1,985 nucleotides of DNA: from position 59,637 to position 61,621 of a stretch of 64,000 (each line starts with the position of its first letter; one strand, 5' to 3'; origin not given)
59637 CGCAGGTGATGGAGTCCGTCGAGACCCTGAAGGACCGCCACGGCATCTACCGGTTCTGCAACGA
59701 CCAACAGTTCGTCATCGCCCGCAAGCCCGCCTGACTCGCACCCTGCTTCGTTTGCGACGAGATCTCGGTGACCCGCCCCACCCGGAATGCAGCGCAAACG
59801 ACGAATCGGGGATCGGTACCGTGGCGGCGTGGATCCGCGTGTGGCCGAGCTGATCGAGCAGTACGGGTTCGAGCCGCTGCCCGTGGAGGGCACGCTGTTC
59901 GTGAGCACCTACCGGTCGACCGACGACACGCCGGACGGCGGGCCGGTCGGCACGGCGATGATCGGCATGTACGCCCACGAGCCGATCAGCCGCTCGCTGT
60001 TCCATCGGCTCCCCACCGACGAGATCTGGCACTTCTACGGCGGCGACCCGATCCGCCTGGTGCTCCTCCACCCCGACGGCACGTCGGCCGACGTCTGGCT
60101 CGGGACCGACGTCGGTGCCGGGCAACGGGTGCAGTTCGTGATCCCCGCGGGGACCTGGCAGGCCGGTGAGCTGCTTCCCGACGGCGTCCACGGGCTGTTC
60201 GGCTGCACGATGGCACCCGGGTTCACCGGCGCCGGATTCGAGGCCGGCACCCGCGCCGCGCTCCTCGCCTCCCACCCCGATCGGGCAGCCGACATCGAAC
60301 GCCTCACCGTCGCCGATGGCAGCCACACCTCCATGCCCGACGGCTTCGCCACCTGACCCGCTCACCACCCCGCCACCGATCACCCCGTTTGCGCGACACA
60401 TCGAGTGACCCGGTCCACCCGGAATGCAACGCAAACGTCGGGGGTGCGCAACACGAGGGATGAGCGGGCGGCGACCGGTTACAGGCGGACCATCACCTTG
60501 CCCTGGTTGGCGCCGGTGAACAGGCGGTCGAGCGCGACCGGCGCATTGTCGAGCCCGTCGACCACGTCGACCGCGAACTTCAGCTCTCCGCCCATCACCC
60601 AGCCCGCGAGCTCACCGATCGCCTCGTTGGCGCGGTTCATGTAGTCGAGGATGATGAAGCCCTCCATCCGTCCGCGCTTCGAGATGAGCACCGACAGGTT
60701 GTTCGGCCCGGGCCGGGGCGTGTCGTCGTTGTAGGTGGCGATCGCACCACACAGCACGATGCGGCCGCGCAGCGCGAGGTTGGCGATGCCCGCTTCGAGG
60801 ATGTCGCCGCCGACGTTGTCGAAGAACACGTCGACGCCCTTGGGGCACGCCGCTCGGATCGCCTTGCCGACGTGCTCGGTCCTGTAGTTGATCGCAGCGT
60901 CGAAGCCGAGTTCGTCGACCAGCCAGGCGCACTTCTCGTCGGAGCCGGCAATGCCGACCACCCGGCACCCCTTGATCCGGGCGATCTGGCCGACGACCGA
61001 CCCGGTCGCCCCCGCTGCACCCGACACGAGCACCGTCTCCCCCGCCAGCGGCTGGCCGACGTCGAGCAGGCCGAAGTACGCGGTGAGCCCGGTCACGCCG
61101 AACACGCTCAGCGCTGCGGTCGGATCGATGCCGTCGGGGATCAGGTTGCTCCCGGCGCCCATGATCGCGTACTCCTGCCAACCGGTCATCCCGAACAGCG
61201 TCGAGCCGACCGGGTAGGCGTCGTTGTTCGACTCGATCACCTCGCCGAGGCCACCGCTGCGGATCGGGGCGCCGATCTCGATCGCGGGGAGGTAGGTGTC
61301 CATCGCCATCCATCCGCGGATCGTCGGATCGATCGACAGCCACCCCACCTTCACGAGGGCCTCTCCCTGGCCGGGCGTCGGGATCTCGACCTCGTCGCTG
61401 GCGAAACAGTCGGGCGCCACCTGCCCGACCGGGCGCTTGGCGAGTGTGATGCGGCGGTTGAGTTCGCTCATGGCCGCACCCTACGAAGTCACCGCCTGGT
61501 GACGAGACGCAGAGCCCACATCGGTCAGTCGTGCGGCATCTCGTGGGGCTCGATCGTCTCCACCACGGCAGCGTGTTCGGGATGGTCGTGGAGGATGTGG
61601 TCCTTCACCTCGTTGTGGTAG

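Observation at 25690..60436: Family of 50-nt palindromic intergenic elements: eight copies, all in one orientation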

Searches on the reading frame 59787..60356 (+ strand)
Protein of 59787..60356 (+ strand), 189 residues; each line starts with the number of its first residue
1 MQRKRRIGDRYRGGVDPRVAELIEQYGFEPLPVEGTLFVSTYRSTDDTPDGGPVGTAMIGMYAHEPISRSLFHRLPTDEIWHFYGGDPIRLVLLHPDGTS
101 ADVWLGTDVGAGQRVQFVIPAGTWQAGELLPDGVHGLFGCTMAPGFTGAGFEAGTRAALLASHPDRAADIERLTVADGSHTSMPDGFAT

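Call 11: search_protein_families(library=pfam, proteins=[window:59787-60356:+])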
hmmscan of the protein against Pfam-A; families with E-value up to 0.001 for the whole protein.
window:59787-60356:+ (189 aa): 1 family
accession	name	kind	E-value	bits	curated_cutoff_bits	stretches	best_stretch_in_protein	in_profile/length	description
PF06172.17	Cupin_5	-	4.1e-31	108.3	25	1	21-152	2-137/139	Cupin superfamily (DUF985)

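Call 68: find_homologous_proteins(query=window:59787-60356:+, max_evalue=1e-30)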
Query window:59787-60356:+ (189 aa): 2018 proteins with E <= 1e-30 among 2688 candidates; the best 120 are listed.
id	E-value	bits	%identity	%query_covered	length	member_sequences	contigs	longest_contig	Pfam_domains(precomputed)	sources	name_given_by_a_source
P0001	1.9e-99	349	88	93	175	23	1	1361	PF06172.18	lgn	-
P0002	7.5e-98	344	86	93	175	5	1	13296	PF06172.18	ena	-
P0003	1.4e-97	343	89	90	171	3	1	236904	PF06172.18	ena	-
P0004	2.1e-97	343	85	95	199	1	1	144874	PF06172.18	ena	-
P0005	7.8e-95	334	86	93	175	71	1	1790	PF06172.18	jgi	jgi:predicted cupin superfamily sugar epimerase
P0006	3.3e-92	326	88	86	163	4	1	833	PF06172.18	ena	-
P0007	1.6e-90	320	79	93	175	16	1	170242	PF06172.18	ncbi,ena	-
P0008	4.0e-89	316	81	93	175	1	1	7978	PF06172.18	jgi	jgi:predicted cupin superfamily sugar epimerase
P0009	9.8e-89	314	80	93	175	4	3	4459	PF06172.18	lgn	-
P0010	1.5e-88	314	83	89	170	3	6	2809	PF06172.18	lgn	-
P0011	1.7e-88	314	79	93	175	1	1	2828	PF06172.18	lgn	-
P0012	1.7e-88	314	78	93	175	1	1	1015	PF06172.18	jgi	jgi:predicted cupin superfamily sugar epimerase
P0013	2.0e-88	313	77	93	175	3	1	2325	PF06172.18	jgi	jgi:predicted cupin superfamily sugar epimerase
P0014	7.9e-88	311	79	93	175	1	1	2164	PF06172.18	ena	-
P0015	9.0e-88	311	77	93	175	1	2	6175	PF06172.18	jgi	jgi:predicted cupin superfamily sugar epimerase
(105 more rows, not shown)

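Call 69: find_encoding_contigs(protein=P0003, flank=10000, max_places=1)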
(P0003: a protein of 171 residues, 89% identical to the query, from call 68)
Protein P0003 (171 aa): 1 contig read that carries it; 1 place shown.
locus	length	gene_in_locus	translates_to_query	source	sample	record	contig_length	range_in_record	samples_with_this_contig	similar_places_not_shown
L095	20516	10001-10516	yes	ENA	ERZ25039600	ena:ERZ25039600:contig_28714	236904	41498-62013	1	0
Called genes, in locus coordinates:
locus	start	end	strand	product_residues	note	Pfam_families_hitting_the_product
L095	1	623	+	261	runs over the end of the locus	PF04228:Zn_peptidase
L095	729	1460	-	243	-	PF06737:Transglycosylas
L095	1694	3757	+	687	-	PF00009:GTP_EFTU, PF01926:MMR_HSR1, PF22042:EF-G_D2, PF03144:GTP_EFTU_D2, PF14492:EFG_III, PF03764:EFG_IV, PF00679:EFG_C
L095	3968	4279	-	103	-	PF00708:Acylphosphatase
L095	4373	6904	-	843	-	PF00486:Trans_reg_C, PF25872:HTH_77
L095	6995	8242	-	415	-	PF00070:Pyr_redox (faint), PF01266:DAO (faint), PF01494:FAD_binding_3 (faint), PF03486:HI0933_like (faint), PF05834:Lycopene_cycl (faint), PF07992:Pyr_redox_2, PF13738:Pyr_redox_3, PF13434:Lys_Orn_oxgnase, +1 more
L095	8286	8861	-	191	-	PF02566:OsmC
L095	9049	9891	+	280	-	PF01209:Ubie_methyltran, PF13847:Methyltransf_31, PF08241:Methyltransf_11, PF08242:Methyltransf_12 (weak), PF13649:Methyltransf_25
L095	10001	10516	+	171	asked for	PF06172:Cupin_5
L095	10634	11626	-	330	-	PF16884:ADH_N_2, PF00107:ADH_zinc_N, PF13602:ADH_zinc_N_2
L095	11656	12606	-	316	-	PF00126:HTH_1, PF03466:LysR_substrate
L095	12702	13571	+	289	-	PF00941:FAD_binding_5, PF03450:CO_deh_flav_C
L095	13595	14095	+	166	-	PF00111:Fer2 (weak), PF01799:Fer2_2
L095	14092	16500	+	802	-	PF01315:Ald_Xan_dh_C, PF02738:MoCoBD_1, PF20256:MoCoBD_2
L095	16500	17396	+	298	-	PF02625:XdhC_CoxI, PF13478:XdhC_C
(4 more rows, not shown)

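Call 70: find_encoding_contigs(protein=P0004, flank=10000, max_places=1)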
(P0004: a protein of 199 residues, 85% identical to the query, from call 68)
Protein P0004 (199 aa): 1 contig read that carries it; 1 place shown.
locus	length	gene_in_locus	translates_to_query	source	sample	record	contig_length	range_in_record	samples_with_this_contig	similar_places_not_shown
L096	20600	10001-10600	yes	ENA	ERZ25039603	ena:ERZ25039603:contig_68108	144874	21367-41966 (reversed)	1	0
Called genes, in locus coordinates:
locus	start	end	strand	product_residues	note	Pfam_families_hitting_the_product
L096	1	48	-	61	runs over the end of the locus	-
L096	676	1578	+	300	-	PF07724:AAA_2 (weak), PF13191:AAA_16 (weak), PF13401:AAA_22 (weak), PF00004:AAA, PF07726:AAA_3 (faint), PF07728:AAA_5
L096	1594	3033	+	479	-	PF05762:VWA_CoxE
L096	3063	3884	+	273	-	PF00581:Rhodanese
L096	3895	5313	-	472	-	PF07992:Pyr_redox_2, PF13738:Pyr_redox_3, PF00070:Pyr_redox, PF02852:Pyr_redox_dim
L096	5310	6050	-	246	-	PF09335:VTT_dom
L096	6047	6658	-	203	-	PF01066:CDP-OH_P_transf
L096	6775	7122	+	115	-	PF25212:HVO_A0114 (faint), PF12840:HTH_20, PF01022:HTH_5 (weak)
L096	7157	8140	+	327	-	PF08327:AHSA1, PF10604:Polyketide_cyc2 (weak), PF08327:AHSA1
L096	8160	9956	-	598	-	PF00149:Metallophos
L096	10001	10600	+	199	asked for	PF06172:Cupin_5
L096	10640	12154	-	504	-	PF00478:IMPDH, PF03060:NMO (faint), PF00571:CBS, PF01070:FMN_dh (faint)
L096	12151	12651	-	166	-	PF00551:Formyl_trans_N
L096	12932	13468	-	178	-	PF02769:AIRS_C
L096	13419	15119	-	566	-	PF02844:GARS_N, PF01071:GARS_A, PF02843:GARS_C, PF00586:AIRS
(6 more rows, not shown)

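Call 71: find_encoding_contigs(protein=P0007, flank=10000, max_places=1)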
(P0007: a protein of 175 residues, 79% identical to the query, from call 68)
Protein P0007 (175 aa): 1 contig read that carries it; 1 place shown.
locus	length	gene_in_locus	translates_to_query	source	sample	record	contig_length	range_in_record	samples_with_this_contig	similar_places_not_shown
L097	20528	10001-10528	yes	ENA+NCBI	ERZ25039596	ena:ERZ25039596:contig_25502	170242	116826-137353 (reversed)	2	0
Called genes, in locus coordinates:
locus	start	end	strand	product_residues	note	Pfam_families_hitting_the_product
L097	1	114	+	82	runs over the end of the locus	-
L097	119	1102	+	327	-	PF00149:Metallophos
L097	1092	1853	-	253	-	PF01551:Peptidase_M23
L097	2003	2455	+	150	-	PF13473:Cupredoxin_1 (faint)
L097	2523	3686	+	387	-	PF00005:ABC_tran, PF17912:OB_MalK (faint)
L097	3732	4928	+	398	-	PF02771:Acyl-CoA_dh_N, PF02770:Acyl-CoA_dh_M, PF00441:Acyl-CoA_dh_1, PF08028:Acyl-CoA_dh_2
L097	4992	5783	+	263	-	PF00583:Acetyltransf_1 (weak)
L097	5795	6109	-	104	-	PF08734:GYD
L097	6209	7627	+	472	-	PF00069:Pkinase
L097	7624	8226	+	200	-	PF01569:PAP2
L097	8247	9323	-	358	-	PF00916:Sulfate_transp, PF16983:MFS_MOT1 (weak), PF01740:STAS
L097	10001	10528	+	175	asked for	PF06172:Cupin_5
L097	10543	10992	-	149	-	PF00999:Na_H_Exchanger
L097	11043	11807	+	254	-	-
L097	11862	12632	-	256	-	-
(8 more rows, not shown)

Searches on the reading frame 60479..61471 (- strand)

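Call 11: search_protein_families(library=pfam, proteins=[window:60479-61471:-])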
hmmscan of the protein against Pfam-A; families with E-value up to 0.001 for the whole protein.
window:60479-61471:- (330 aa): 3 families
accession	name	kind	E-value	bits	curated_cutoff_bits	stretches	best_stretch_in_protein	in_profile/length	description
PF16884.10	ADH_N_2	-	8.9e-31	106.4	31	1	6-105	1-101/108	N-terminal domain of oxidoreductase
PF00107.32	ADH_zinc_N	-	1.7e-21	76.9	31.8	1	156-281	2-120/129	Zinc-binding dehydrogenase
PF13602.12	ADH_zinc_N_2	-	3.9e-13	50.9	27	1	188-327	1-133/134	Zinc-binding dehydrogenase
